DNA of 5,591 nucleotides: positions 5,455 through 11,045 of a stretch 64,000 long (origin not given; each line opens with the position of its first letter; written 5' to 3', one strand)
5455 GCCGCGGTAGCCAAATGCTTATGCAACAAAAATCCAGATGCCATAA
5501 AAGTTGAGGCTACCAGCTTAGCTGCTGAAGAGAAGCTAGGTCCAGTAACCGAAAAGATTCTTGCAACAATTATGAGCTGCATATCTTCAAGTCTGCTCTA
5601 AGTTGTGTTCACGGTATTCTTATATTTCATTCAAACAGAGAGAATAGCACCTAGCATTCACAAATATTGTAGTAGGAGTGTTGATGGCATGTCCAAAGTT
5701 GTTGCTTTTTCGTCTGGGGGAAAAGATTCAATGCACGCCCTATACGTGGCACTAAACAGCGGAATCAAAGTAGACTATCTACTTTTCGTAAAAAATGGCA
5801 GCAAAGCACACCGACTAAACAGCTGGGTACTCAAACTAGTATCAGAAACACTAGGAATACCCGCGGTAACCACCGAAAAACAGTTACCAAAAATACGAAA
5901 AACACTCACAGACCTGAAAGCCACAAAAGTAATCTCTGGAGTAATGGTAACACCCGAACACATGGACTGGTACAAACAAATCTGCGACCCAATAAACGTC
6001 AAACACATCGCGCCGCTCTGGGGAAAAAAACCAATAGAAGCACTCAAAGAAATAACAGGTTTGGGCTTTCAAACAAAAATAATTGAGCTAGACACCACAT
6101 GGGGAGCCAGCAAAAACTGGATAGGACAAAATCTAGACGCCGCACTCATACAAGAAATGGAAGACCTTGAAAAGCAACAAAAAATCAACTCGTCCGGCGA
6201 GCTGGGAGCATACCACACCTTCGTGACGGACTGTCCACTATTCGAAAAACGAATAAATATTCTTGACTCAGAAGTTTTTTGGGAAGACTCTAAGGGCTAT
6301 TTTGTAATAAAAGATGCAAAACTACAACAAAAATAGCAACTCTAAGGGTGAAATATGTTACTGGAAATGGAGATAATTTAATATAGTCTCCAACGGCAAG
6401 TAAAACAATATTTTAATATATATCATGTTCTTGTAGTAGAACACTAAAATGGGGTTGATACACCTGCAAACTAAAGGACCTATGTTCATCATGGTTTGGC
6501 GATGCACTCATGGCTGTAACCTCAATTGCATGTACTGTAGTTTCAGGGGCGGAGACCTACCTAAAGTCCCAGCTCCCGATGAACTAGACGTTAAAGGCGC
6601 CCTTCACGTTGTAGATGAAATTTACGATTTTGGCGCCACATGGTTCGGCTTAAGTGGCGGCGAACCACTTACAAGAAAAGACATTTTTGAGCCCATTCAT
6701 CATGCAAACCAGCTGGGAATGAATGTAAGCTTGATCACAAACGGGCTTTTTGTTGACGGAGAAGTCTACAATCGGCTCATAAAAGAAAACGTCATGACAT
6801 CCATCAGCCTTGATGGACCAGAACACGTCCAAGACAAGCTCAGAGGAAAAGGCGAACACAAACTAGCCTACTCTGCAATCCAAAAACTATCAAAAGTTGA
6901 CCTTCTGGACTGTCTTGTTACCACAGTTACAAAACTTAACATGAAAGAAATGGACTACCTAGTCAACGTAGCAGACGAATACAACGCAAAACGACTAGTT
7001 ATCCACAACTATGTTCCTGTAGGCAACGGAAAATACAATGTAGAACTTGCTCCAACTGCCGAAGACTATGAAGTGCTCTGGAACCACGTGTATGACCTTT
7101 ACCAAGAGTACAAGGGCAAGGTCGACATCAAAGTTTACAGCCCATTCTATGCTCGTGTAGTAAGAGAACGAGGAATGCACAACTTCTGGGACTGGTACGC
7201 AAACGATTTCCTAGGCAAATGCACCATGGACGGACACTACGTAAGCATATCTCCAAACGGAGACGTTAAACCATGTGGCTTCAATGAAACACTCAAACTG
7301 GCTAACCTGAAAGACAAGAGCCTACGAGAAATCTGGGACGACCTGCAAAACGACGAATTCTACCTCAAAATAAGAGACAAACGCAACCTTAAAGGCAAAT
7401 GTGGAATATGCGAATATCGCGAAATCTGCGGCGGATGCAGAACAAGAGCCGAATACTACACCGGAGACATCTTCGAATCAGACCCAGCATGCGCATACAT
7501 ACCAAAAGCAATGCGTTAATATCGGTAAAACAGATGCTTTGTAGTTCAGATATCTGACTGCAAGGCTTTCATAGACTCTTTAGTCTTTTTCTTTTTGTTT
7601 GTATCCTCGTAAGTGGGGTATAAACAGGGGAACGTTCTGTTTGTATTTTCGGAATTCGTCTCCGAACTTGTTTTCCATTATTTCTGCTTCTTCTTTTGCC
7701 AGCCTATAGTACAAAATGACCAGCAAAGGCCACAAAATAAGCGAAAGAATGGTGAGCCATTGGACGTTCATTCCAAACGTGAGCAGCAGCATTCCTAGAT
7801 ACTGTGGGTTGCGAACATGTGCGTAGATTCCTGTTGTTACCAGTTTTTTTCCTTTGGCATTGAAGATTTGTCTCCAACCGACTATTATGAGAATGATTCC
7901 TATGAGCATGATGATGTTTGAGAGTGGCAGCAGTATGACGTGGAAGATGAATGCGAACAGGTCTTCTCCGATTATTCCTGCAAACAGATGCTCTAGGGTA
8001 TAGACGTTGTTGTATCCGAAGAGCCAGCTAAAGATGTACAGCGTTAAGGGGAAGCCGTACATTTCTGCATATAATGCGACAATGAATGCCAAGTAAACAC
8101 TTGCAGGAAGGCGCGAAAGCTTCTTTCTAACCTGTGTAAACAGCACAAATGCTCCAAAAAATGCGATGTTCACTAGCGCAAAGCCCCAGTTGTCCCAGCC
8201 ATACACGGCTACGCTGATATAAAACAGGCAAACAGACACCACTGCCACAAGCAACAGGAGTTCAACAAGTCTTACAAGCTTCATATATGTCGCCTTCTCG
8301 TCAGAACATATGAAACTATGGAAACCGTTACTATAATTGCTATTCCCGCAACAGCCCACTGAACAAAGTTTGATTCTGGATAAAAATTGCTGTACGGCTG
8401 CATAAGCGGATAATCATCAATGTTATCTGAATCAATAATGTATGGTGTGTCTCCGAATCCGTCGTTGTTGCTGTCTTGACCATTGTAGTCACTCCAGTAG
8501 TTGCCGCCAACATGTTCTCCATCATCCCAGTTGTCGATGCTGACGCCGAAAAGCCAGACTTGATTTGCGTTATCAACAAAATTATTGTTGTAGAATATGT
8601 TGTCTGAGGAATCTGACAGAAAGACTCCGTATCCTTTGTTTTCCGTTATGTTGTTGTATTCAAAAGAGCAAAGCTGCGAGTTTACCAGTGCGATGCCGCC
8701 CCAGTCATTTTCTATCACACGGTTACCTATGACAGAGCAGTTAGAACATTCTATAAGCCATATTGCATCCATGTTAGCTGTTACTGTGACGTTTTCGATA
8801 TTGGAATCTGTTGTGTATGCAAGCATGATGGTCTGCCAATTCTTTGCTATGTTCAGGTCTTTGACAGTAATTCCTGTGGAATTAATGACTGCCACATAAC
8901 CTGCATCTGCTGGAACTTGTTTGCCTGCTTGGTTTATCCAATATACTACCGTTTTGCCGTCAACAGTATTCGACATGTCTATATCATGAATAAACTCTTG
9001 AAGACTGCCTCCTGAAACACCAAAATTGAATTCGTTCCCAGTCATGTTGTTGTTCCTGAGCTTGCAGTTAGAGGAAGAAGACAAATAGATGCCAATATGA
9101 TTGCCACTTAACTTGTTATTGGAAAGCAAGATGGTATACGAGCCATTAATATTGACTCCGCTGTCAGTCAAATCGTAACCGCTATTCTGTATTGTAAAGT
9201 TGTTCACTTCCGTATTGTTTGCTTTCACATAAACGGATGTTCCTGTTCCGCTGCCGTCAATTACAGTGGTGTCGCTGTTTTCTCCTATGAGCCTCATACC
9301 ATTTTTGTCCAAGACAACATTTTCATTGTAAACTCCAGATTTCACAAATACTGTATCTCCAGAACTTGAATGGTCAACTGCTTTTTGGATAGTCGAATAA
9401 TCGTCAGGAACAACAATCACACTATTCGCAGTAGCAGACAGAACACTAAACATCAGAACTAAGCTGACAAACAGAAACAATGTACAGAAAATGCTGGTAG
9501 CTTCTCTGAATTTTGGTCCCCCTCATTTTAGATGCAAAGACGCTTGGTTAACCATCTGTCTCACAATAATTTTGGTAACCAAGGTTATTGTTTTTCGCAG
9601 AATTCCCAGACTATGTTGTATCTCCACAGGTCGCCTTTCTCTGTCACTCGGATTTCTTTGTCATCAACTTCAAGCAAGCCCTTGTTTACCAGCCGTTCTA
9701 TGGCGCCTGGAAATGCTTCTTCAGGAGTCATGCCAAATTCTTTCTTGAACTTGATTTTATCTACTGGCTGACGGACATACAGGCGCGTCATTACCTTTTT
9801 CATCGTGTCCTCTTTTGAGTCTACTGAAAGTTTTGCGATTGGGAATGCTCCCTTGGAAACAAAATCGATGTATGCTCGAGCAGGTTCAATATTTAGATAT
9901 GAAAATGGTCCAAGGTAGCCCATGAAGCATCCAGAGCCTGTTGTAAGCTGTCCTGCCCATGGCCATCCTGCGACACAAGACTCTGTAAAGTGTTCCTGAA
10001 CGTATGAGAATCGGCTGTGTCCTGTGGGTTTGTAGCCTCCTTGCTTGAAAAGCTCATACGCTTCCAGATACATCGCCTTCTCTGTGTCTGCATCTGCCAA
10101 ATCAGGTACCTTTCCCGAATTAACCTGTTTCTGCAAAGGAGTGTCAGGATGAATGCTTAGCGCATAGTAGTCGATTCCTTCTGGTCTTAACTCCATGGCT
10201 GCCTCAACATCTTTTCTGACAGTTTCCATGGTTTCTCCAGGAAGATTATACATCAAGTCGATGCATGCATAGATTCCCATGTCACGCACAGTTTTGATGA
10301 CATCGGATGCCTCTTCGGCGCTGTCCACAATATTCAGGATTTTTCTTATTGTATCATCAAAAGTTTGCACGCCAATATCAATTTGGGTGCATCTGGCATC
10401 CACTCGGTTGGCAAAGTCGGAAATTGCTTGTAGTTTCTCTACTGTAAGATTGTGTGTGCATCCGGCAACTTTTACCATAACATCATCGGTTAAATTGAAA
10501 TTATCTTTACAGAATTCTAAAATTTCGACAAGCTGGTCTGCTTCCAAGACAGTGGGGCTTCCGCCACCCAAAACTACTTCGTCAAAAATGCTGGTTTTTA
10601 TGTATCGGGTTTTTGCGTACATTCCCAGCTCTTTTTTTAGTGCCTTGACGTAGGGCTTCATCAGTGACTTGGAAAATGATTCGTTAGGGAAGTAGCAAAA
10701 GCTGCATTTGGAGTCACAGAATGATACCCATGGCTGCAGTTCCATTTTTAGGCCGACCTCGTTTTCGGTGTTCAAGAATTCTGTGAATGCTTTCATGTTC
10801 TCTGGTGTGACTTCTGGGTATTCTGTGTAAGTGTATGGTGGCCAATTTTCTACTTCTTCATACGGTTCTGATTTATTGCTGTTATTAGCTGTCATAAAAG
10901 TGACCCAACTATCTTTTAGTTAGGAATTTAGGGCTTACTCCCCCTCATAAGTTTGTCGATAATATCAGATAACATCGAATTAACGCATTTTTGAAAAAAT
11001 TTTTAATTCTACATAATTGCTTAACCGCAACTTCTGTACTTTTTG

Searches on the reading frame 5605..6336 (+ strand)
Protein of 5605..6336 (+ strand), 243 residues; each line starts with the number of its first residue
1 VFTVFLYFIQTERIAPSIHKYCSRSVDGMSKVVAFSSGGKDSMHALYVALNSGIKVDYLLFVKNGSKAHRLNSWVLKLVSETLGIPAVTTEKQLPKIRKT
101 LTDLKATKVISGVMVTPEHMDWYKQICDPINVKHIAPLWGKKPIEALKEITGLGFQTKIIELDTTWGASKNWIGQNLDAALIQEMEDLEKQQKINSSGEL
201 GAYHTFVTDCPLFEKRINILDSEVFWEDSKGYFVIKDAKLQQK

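Call 94: search_protein_families(library=pfam, max_evalue=0.0001, proteins=[window:5605-6336:+])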
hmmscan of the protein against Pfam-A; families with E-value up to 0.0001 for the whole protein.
window:5605-6336:+ (243 aa): 1 family
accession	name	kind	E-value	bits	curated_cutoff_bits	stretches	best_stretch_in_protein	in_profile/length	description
PF01902.24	Diphthami_syn_2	-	2.3e-42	145.5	23.2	1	31-239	2-218/219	Diphthamide synthase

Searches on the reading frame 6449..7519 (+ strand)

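Call 94: search_protein_families(library=pfam, max_evalue=0.0001, proteins=[window:6449-7519:+])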
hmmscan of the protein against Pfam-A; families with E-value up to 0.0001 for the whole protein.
window:6449-7519:+ (356 aa): 2 families
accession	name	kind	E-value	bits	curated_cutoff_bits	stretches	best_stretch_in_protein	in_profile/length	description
PF04055.27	Radical_SAM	-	6.7e-18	65.8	29.5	1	19-160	3-149/166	Radical SAM superfamily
PF13186.11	SPASM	-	1.8e-09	38.2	21.5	1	258-321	1-66/67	Iron-sulfur cluster-binding domain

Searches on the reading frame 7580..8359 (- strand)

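Call 33: search_protein_families(library=pfam, max_evalue=0.001, proteins=[window:7580-8359:-])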
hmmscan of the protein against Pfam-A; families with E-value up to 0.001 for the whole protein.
window:7580-8359:- (259 aa): 2 families
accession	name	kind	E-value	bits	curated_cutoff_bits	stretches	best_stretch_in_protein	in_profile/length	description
PF04191.18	PEMT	-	1.3e-09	38.9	25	1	163-234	30-104/105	Phospholipid methyltransferase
PF04140.19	ICMT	-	2.9e-06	28.1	24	1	164-228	26-94/95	Isoprenylcysteine carboxyl methyltransferase (ICMT) family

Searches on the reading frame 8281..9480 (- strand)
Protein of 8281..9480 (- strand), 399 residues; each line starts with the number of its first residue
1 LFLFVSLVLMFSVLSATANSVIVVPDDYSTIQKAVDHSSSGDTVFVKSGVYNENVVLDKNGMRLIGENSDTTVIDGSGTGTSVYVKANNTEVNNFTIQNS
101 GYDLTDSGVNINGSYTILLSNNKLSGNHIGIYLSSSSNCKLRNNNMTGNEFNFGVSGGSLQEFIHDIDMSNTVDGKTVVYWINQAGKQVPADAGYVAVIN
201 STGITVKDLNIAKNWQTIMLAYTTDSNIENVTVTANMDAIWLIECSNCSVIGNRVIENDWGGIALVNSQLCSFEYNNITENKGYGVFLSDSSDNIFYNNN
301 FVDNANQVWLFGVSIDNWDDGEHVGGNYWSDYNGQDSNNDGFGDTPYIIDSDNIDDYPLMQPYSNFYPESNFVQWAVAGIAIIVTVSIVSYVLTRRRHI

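Call 33: search_protein_families(library=pfam, max_evalue=0.001, proteins=[window:8281-9480:-])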
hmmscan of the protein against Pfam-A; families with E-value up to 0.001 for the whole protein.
window:8281-9480:- (399 aa): 3 families
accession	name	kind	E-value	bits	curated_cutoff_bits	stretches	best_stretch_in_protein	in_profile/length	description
PF05048.19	NosD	-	8.4e-26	91.2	23.6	2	196-334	63-212/212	Periplasmic copper-binding protein (NosD)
PF13229.12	Beta_helix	-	7.4e-20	71.6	25.9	2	198-317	5-122/158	Right handed beta helix region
PF01095.25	Pectinesterase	-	0.00035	19.8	27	1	27-81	11-74/298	Pectinesterase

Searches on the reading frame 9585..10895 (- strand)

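Call 94: search_protein_families(library=pfam, max_evalue=0.0001, proteins=[window:9585-10895:-])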
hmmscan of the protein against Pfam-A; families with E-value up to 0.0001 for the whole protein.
window:9585-10895:- (436 aa): 3 families
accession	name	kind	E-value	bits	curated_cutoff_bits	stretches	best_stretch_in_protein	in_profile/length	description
PF04055.27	Radical_SAM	-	3.5e-18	66.8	29.5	1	58-231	5-164/166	Radical SAM superfamily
PF06969.22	HemN_C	-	1.7e-08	34.8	24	1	367-421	10-64/67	HemN C-terminal domain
PF13353.11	Fer4_12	-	6.3e-05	23.7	22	0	55-154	10-100/137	4Fe-4S single cluster domain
